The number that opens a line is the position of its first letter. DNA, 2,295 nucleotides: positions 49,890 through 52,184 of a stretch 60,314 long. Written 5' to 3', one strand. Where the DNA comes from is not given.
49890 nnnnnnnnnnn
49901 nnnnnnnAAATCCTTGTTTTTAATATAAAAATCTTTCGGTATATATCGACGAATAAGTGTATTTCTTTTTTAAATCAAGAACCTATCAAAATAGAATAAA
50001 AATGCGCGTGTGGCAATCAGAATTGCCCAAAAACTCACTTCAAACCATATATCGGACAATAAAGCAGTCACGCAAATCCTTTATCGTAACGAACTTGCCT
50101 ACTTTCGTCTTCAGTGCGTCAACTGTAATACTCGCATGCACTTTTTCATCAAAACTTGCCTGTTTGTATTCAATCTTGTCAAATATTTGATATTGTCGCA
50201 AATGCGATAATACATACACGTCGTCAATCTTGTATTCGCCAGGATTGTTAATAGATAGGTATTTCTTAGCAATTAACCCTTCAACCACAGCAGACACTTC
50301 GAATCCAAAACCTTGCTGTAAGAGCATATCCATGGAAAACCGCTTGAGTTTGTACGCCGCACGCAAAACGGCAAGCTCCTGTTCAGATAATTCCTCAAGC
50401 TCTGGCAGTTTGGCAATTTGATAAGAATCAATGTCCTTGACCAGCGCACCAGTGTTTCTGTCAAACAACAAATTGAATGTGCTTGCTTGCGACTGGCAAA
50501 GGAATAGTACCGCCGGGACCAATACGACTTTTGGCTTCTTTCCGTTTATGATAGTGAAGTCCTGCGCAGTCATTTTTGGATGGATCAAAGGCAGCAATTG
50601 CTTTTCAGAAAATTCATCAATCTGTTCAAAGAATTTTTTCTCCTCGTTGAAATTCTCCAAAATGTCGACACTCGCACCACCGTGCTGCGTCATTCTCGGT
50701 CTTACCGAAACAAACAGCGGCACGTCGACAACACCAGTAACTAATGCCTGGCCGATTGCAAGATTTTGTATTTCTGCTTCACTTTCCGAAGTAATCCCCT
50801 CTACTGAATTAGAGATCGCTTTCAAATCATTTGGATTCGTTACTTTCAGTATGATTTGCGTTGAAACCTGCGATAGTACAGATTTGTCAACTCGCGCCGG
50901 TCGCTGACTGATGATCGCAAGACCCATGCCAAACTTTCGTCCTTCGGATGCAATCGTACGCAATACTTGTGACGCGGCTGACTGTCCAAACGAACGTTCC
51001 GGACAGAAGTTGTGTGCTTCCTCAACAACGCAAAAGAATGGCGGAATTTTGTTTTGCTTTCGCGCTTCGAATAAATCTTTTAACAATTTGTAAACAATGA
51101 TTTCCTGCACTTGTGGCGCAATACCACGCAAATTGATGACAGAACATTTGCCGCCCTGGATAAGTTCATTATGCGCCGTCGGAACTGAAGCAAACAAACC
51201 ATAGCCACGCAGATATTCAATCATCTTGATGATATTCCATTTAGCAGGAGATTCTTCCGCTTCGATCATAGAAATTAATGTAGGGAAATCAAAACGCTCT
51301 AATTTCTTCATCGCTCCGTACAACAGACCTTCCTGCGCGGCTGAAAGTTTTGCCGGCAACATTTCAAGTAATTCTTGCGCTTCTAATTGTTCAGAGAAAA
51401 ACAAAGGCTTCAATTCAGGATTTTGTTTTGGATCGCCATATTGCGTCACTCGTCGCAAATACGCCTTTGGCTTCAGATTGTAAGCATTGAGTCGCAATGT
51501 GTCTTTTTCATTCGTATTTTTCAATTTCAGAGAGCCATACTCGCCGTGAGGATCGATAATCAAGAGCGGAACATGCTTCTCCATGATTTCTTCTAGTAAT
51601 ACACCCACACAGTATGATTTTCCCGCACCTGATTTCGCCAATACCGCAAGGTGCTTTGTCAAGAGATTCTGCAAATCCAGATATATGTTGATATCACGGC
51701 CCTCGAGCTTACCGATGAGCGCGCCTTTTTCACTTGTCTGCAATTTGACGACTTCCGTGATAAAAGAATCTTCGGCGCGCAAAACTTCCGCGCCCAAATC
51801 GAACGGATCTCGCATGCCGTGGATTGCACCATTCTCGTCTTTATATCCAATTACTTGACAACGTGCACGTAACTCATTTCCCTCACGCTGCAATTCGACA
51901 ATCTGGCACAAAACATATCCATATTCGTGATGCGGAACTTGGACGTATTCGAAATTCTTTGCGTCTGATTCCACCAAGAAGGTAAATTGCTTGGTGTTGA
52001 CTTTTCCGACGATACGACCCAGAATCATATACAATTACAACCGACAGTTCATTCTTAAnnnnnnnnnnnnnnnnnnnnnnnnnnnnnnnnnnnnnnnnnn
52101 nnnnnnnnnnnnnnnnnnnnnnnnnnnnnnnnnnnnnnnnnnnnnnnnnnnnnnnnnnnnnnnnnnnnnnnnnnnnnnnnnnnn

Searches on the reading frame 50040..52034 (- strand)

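Call 70: search_protein_families(library=pfam, proteins=[window:50040-52034:-], max_evalue=0.00001)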
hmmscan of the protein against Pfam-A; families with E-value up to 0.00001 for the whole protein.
window:50040-52034:- (664 aa): 2 families
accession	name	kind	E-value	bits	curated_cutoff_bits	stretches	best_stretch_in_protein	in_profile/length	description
PF01935.23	DUF87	-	1.3e-29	104.3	23.2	1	107-320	3-219/220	Helicase HerA, central domain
PF05872.18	HerA_C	-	4.7e-06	26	22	0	331-434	257-363/502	Helicase HerA-like C-terminal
